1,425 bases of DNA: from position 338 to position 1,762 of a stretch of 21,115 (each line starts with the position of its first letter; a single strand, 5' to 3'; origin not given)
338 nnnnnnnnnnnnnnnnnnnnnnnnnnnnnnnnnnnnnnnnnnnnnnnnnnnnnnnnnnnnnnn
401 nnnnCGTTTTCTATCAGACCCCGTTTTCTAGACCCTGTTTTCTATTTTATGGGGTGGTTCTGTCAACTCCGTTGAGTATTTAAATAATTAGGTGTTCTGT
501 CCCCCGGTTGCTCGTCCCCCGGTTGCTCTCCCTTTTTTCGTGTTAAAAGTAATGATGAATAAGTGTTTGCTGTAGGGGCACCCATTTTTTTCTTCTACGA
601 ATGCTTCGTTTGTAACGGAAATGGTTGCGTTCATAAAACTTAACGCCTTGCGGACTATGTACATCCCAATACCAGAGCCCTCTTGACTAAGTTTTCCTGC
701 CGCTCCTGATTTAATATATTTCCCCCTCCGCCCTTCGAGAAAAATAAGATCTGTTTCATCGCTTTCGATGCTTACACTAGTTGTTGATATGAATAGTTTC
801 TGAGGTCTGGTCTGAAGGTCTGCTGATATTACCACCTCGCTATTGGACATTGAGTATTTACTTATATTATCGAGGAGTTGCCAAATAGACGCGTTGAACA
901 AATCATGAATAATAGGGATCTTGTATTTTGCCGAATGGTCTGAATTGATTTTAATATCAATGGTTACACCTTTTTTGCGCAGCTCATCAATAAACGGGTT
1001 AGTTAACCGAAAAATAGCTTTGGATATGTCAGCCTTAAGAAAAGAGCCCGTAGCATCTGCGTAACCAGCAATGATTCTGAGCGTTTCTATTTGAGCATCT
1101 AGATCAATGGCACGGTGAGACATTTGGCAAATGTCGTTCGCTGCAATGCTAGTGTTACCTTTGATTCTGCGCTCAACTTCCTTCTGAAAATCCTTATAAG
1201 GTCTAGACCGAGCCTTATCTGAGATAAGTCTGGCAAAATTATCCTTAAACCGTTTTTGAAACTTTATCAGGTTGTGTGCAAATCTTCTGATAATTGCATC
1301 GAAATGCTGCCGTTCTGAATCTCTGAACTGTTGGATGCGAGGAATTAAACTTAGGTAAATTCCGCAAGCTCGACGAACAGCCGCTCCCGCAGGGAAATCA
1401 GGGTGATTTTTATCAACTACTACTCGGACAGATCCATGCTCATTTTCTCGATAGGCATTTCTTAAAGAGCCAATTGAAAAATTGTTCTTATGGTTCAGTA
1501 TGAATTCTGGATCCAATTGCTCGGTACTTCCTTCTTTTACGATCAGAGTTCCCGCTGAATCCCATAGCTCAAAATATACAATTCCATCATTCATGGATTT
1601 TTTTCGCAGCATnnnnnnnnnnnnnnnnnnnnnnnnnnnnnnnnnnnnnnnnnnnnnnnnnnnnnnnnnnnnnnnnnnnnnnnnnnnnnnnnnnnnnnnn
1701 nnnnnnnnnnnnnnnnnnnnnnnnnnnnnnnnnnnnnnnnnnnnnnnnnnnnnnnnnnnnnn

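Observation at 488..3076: IS-adjacent module: orphan soluble histidine kinase + membrane-anchored output-less receiver + membrane-anchored PD-(D/E)xK nuclease (Detocs-like logic, different architecture)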

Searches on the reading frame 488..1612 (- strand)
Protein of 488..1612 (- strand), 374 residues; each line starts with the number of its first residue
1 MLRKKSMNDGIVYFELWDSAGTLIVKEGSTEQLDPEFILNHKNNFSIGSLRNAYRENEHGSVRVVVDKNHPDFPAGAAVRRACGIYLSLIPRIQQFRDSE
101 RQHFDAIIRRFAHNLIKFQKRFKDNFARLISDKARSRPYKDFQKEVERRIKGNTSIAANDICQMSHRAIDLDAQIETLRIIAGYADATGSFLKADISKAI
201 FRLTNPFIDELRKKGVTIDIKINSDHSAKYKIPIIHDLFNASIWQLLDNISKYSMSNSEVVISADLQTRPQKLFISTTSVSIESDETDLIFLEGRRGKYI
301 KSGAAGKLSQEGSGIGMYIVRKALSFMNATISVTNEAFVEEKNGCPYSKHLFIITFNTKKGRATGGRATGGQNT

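Call 3: search_protein_families(library=pfam, proteins=[window:488-1612:-], max_evalue=1)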
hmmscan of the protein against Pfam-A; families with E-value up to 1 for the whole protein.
window:488-1612:- (374 aa): 1 family
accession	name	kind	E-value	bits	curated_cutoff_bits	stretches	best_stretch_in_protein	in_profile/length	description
PF02518.31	HATPase_c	-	2.8e-06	28.2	26.4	1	243-337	10-97/111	Histidine kinase-, DNA gyrase B-, and HSP90-like ATPase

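Call 4: search_protein_families(library=padloc, proteins=[window:488-1612:-], max_evalue=1)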
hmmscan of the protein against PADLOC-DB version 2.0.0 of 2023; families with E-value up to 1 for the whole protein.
window:488-1612:- (374 aa): 4 families
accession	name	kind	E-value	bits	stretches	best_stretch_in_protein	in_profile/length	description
PDLC04647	PDC-M43B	-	3.3e-31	106.6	1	47-359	43-344/347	-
PDLC04650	PDC-M43B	-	1.3e-23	81.8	1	48-356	43-343/344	-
PDLC04649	PDC-M43B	-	2.1e-13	48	1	86-357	78-341/345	-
PDLC04648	PDC-M43B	-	1.7e-10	38.5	1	93-326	91-315/361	-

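Call 5: search_protein_families(library=ncbifam, proteins=[window:488-1612:-], max_evalue=1)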
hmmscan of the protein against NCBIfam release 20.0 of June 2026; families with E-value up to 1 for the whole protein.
window:488-1612:- (374 aa): 19 families
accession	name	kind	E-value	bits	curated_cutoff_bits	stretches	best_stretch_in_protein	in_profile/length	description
NF033091.0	HK_VanS_ACDEFG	equivalog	1.4e-05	24.4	400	1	194-334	149-280/293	vancomycin resistance histidine kinase VanS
NF046044.1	PnpS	equivalog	1.7e-05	24.1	400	1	193-336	244-378/390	two-component system histidine kinase PnpS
NF053520.1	HK_Porph_FimS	equivalog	4.8e-05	21.8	600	1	219-335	490-603/618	sensor histidine kinase FimS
NF008302.0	PRK11091.1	equivalog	0.00029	19.2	838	1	240-336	400-492/779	aerobic respiration two-component sensor histidine kinase ArcB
NF045900.1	HisKinCpxALeg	equivalog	0.00033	19.5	800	1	92-336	198-438/451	two-component system sensor histidine kinase CpxA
NF038389.1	ArsS_fam_HK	equivalog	0.00055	19.5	250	1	222-331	292-389/403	ArsS family sensor histidine kinase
NF041832.1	near_NosP_CTERM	subfamily_domain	0.00057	19.1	400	1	242-335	124-211/370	NahK/ErcS family hybrid sensor histidine kinase/response regulator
NF047874.1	MASE3_PAS_HK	subfamily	0.0024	16.7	560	1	245-336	526-612/655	MASE3 domain-containing sensor histidine kinase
NF053855.1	HisKinPhoRBctds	equivalog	0.0027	16.2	500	1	193-336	435-570/583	two-component system sensor histidine kinase PhoR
NF008312.0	PRK11100.1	equivalog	0.0035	16.2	356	1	203-337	338-462/477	two-component system sensor histidine kinase CreC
NF041947.1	LuxQ_Vibrio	equivalog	0.0053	14.7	1200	1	194-337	548-684/843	quorum-sensing autoinducer 2 sensor kinase/phosphatase LuxQ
TIGR01386.1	cztS_silS_copS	subfamily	0.0076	15.3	292.55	1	236-324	351-434/457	heavy metal sensor histidine kinase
NF047405.1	SensHisKinSapS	equivalog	0.01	15.2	550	1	244-326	233-310/341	two-component system sensor histidine kinase SapS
NF007793.0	PRK10490.1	equivalog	0.02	12.9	1123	1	236-336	776-869/895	two-component system sensor histidine kinase KdpD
TIGR02966.1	phoR_proteo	equivalog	0.025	13.6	334.2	1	203-336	198-322/333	phosphate regulon sensor histidine kinase PhoR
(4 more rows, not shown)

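Call 29: find_homologous_proteins(query=window:488-1594:-)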
Query window:488-1594:- (368 aa): 55 proteins with E <= 0.001 among 3598 candidates.
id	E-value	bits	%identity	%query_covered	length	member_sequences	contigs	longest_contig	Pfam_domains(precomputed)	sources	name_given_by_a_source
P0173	8.5e-242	820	100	100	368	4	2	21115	PF02518.32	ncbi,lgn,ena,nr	ncbi:MAG: ATP-binding protein [Candidatus Aureabacteria bacterium]|nr:ATP-binding protein [Candidatu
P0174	1.4e-186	638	80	95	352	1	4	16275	PF02518.32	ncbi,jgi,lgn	jgi:signal transduction histidine kinase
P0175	4.2e-183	627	78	95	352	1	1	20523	PF02518.32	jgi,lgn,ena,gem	-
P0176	1.6e-171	588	73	95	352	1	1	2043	PF02518.32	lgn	-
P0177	2.8e-126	440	56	95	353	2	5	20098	PF02518.32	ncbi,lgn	-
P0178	2.9e-125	436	57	95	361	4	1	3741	PF02518.32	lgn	-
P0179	3.4e-124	433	56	95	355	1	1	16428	PF02518.32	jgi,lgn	jgi:signal transduction histidine kinase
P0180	2.5e-122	427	55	95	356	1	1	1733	PF02518.32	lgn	-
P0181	9.8e-122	425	55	95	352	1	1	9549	PF02518.32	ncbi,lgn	-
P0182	1.1e-121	425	56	95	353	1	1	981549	PF02518.32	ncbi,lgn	ncbi:MAG: ATP-binding protein [Patescibacteria group bacterium]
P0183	3.0e-121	423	55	95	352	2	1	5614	PF02518.32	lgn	-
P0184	3.6e-121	423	56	95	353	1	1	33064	PF02518.32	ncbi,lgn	ncbi:MAG: ATP-binding protein [Minisyncoccia bacterium]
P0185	5.3e-121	422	55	95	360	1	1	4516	PF02518.32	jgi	jgi:signal transduction histidine kinase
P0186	4.3e-118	413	55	94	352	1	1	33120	PF02518.32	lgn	-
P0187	3.2e-117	410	53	94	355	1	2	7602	-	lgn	-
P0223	1.9e-89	319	48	95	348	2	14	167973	PF02518.32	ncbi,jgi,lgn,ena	jgi:signal transduction histidine kinase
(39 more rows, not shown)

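Call 38: predict_structure(alignment_id=A2)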
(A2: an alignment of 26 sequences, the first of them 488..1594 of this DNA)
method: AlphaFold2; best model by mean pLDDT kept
length: 368 residues; sequences in the alignment: 26
mean_pLDDT: 86.2   pTM: 0.70
mean pLDDT of the five models: 86.2, 84.9, 85.0, 84.7, 84.2
residues with pLDDT >= 90: 190; 70-90: 147; 50-70: 16; < 50: 15
segments of 3 or more residues with pLDDT < 50: 355-368
pLDDT, mean of each block of 10 residues (from residue 1): 83 91 88 92 93 94 87 90 88 77 79 84 82 90 90 86 85 82 84 92 90 94 92 93 92 96 95 93 87 75 68 93 95 91 97 52 38
secondary structure, 60 per line:
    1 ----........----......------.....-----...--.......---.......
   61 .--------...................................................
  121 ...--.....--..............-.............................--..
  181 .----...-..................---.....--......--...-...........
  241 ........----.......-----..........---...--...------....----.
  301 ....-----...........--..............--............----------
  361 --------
elements in order: E5-12 E17-22 H29-33 E39-41 E44-50 E54-61 H70-123 H126-130 H133-146 H148-176 E186-188 H190-207 E211-215 H218-223 E226-228 H230-247 E253-259 E265-274 H292-295 H300-304 H310-320 E323-336 E339-350

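Call 42: fold_search(model_id=the predicted structure, library=pdb)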
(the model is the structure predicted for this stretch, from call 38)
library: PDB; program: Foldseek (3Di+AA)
matches with E <= 10: 740; with E <= 0.001: 274
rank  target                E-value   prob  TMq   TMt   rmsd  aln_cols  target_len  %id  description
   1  9a5d_A                2.5e-13  1.00  0.38  0.25  13.0       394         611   12  Integrative model of WALK-YYCH by crosslinking MS and deep learning (released 2024-09-18)
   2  6rh0_B                2.4e-11  1.00  0.46  0.67   5.8       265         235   15  Revisiting pH-gated conformational switch. Complex HK853-RR468 pH 5.5 (released 2020-02-19)
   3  9eut_A                3.5e-11  1.00  0.46  0.26  14.1       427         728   13  Cryo-EM structure of the full-length Pseudomonas aeruginosa bacteriophytochrome in its Pr state (released 2024-09-04)
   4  4jav_B                4.6e-11  1.00  0.45  0.64   8.0       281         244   14  Structural basis of a rationally rewired protein-protein interface (HK853wt and RR468mutant V13P, L14I, I17M and N21V) (released 2013-09-04)
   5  6rh0_A                1.0e-10  1.00  0.44  0.64   6.0       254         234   14  Revisiting pH-gated conformational switch. Complex HK853-RR468 pH 5.5 (released 2020-02-19)
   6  6rh8_A                1.2e-10  1.00  0.41  0.61   7.8       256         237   15  Revisiting pH-gated conformational switch. Complex HK853 mutant H260A -RR468 mutant D53A pH 5.3 (released 2020-02-19)
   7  6rfv_B                1.7e-10  1.00  0.44  0.66   7.3       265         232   16  Revisiting pH-gated conformational switch. Complex HK853-RR468 pH 7 (released 2020-02-19)
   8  9epn_A                1.9e-10  1.00  0.37  0.49  10.3       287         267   16  Crystal structure of HprS histidine kinase cytoplasmic fragment from Escherichia coli (released 2025-01-22)
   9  6rgy_A                2.1e-10  1.00  0.43  0.63   6.2       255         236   14  Revisiting pH-gated conformational switch. Complex HK853-RR468 pH 7.5 (released 2020-02-19)
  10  5uht_A                2.1e-10  1.00  0.42  0.61   8.4       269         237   15  Structure of the Thermotoga maritima HK853-BeF3-RR468 complex at pH 5.0 (released 2017-12-27)
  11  6rh7_A                2.4e-10  1.00  0.43  0.63   7.0       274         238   14  Revisiting pH-gated conformational switch. Complex HK853 mutant H260A -RR468 mutant D53A pH 7.5 (released 2020-02-19)
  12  8g3a_D                2.7e-10  1.00  0.41  0.45   8.4       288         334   18  BceAB-S nucleotide free TM state 1 (released 2023-06-21)
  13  4i5s_B                3.0e-10  1.00  0.36  0.34  12.5       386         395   16  Structure and function of sensor histidine kinase (released 2013-03-27)
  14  9epn_B                3.1e-10  1.00  0.37  0.52  10.4       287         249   14  Crystal structure of HprS histidine kinase cytoplasmic fragment from Escherichia coli (released 2025-01-22)
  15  8isj_A                3.3e-10  1.00  0.34  0.18  13.7       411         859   10  Pr conformer of Arabidopsis thaliana phytochrome A - AtphyA-Pr (released 2023-08-09)
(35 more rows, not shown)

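Call 47: search_dna_similar(query=window:488-1594:-, collection=plasmids, mode=protein, max_rows=15)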
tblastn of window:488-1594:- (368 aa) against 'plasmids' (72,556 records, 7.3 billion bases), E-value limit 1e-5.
Records with a match: 1; places in all: 1; records where one place covers at least 80% of the query: 0.
Best place of each record, by identity: <60% 1.
By first word of the organism name: Shewanella 1.
By predicted mobility (MOB-suite, as given by PLSDB): conjugative 1.
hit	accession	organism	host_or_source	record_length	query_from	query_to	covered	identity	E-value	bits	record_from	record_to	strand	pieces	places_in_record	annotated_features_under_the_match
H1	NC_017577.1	Shewanella baltica OS117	-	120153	190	327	38%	27.5%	8e-7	59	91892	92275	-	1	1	ATP-binding protein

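Call 48: get_annotated_region(hit=H1, flank=8000)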
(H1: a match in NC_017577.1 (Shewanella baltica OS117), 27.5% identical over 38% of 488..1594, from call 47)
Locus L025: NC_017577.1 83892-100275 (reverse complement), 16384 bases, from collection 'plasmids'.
description: Shewanella baltica OS117 plasmid pSBAL11701, complete sequence
organism: Shewanella baltica OS117 (NCBI taxid 693970)
taxonomy: Bacteria; Pseudomonadota; Gammaproteobacteria; Alteromonadales; Shewanellaceae; Shewanella; Shewanella baltica; Shewanella baltica OS117
host: -; source: -; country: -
typing (MOB-suite, as given by PLSDB): conjugative; replicon rep_cluster_1435; relaxase MOBH; mating-pair formation MPF_F
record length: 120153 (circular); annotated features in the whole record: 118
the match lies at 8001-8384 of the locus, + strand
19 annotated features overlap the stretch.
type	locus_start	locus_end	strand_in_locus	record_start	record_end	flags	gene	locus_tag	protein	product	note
CDS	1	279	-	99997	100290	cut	-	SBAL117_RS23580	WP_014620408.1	hypothetical protein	-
CDS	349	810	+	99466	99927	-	-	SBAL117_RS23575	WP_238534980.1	hypothetical protein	-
CDS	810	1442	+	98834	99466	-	-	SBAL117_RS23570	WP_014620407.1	hypothetical protein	-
CDS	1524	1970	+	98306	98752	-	-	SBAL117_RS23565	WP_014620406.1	diadenylate cyclase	-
CDS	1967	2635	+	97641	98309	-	-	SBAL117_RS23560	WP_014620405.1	hypothetical protein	-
CDS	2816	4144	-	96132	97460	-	-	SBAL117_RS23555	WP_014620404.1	DUF3560 domain-containing protein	-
CDS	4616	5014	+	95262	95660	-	-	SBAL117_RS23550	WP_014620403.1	H-NS family nucleoid-associated regulatory protein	GO:0006355 - regulation of DNA-templated transcription [Evidence IEA]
CDS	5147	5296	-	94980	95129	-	-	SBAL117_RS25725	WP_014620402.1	hypothetical protein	-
CDS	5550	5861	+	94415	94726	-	-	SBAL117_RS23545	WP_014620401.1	type II toxin-antitoxin system HigB family toxin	GO:0090304 - nucleic acid metabolic process [Evidence IEA]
CDS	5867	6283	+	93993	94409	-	-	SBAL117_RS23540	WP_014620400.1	transcriptional regulator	-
CDS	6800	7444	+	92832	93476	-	-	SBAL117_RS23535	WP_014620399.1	putative two-component system response regulatory protein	-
CDS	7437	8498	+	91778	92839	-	-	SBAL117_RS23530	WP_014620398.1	ATP-binding protein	-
CDS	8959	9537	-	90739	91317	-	-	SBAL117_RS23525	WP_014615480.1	DUF2913 family protein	-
CDS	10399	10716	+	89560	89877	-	-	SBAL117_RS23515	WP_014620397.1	hypothetical protein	-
CDS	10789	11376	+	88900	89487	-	-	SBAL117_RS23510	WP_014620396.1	hypothetical protein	-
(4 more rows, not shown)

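Call 61: find_encoding_contigs(protein=P0223, flank=8000, max_places=4)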
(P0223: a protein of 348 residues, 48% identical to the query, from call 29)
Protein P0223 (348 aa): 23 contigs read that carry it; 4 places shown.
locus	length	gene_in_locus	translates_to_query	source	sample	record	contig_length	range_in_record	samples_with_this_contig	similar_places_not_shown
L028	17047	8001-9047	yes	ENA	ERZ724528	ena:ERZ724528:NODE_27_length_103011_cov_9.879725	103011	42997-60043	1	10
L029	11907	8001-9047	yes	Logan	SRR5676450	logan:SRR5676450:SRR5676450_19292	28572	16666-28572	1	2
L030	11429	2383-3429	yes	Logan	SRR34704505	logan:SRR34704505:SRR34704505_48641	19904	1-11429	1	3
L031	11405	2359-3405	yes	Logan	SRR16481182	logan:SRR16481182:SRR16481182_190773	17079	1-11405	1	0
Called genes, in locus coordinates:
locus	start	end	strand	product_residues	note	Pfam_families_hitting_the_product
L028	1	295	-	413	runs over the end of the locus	PF00070:Pyr_redox (faint), PF00890:FAD_binding_2, PF01134:GIDA (faint), PF01266:DAO (weak), PF03486:HI0933_like, PF12831:FAD_oxidored, PF13450:NAD_binding_8 (weak), PF22780:HI0933_like_1st, +2 more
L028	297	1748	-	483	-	PF13476:AAA_23 (faint), PF00005:ABC_tran, PF02463:SMC_N (faint), PF03193:RsgA_GTPase (faint), PF13555:AAA_29 (faint), PF13304:AAA_21 (faint), PF13401:AAA_22 (faint), PF00005:ABC_tran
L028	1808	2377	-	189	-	-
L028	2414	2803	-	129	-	PF00903:Glyoxalase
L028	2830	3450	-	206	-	PF01872:RibD_C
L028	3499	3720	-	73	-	-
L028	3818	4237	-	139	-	PF06983:3-dmu-9_3-mt, PF00903:Glyoxalase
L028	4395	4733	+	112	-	-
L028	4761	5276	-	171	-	-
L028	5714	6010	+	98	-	PF01541:GIY-YIG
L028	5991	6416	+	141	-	PF01541:GIY-YIG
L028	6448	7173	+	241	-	PF10539:Dev_Cell_Death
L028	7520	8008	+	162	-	-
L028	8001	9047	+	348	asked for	PF02518:HATPase_c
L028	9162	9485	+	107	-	-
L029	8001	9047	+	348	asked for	PF02518:HATPase_c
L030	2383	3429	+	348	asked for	PF02518:HATPase_c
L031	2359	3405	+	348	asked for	PF02518:HATPase_c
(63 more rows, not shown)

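Call 73: search_protein_families(library=phrogs, proteins=[window:488-1594:-], max_evalue=0.1)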
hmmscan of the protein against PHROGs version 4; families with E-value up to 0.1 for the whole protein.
window:488-1594:- (368 aa): 3 families
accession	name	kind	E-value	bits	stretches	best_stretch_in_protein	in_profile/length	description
phrog_857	-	unknown function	2.7e-08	34.5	1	196-330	322-447/468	-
phrog_13295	-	unknown function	0.033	15.4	1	138-218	9-87/102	-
phrog_31135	-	unknown function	0.088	13.6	0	156-236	72-151/257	-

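Call 89: search_dna_similar(query=window:488-1594:-, collection=phages, mode=protein, max_rows=10, max_evalue=0.001)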
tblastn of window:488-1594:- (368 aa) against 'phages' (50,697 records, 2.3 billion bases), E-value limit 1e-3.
No match.

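Call 102: find_related_loci(query=A2, collection=viral_contigs, flank=8000)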
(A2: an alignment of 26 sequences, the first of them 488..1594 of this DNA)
Query A2 (368 aa) in viral_contigs; peptide patterns used: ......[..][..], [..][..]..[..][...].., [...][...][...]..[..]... (x = any residue, [..] = any of these).
232 stretches matched a pattern, but none encodes a relative of the query by tblastn (E <= 1e-3).

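Call 109: find_related_loci(query=A2, collection=metagenome_contigs, flank=10000)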
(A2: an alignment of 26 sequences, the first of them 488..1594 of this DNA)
Query A2 (368 aa) in metagenome_contigs; peptide patterns used: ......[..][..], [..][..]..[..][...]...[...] (x = any residue, [..] = any of these).
600 stretches matched a pattern (row limit reached: there are more); 22 encode a relative of the query (tblastn E <= 1e-3); 22 distinct loci.
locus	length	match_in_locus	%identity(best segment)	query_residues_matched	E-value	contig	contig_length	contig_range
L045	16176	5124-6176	56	2-350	2e-130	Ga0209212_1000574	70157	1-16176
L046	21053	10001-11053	56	2-350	2e-130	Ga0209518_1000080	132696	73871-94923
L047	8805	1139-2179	53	2-348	1e-117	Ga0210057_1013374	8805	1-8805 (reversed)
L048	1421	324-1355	48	2-350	4e-117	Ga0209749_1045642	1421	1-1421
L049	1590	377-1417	48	2-354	1e-110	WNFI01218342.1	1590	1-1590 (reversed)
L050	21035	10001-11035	48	1-350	3e-100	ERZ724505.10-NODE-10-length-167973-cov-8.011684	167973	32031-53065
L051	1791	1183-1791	55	2-202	7e-74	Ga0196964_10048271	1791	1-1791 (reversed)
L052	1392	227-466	35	231-316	4e-8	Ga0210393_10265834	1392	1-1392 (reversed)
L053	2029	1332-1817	23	132-316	2e-7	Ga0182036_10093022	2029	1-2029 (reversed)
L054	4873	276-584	28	231-341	4e-7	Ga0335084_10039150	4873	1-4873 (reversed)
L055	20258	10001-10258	27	240-330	4e-7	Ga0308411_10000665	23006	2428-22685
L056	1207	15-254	30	231-316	1e-6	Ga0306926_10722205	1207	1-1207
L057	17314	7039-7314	22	233-331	6e-6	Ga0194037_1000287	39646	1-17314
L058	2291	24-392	29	192-316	1e-5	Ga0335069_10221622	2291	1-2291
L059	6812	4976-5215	31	231-316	1e-5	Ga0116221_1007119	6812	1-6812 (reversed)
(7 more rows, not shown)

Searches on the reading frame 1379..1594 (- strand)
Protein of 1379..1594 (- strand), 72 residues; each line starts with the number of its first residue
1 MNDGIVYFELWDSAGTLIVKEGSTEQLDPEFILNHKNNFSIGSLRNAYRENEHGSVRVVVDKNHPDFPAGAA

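Call 92: search_solved_structures(query=A5, max_evalue=10, show_alignments=1)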
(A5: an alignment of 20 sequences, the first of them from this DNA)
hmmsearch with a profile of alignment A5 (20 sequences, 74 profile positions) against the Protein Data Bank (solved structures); distinct sequences matched with E-value up to 10: 0.
